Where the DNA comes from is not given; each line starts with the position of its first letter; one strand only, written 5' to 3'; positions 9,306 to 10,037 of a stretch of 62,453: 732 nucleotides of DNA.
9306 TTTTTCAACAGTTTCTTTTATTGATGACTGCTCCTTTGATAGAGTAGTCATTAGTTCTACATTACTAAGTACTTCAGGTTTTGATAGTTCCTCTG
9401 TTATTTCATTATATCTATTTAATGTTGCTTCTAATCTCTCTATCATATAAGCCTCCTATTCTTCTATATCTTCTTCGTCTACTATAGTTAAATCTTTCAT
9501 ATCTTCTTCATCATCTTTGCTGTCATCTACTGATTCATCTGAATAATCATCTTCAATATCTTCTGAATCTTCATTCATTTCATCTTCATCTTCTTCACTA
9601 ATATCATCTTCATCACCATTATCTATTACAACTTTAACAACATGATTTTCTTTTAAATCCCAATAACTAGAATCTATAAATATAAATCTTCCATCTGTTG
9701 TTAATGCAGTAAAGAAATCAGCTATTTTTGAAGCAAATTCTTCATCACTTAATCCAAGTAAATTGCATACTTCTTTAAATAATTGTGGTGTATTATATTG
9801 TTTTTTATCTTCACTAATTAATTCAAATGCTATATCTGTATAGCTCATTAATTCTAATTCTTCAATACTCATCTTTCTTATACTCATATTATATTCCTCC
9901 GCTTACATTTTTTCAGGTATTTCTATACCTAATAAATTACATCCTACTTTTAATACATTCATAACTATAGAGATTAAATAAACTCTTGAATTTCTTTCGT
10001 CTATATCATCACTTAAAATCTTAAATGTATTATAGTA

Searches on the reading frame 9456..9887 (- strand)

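Call 9: search_protein_families(library=ncbifam, proteins=[window:9456-9887:-])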
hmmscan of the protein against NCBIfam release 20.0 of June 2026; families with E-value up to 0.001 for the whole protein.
window:9456-9887:- (143 aa): 2 families
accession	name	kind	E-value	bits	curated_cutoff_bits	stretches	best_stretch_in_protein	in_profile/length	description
TIGR04567.1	RNAP_delt_lowGC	equivalog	2.8e-19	69.1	42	1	14-85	3-74/83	DNA-directed RNA polymerase subunit delta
NF045964.1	RNAP_delt_plasma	equivalog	3.7e-09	36.6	72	1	16-80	3-77/77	DNA-directed RNA polymerase subunit delta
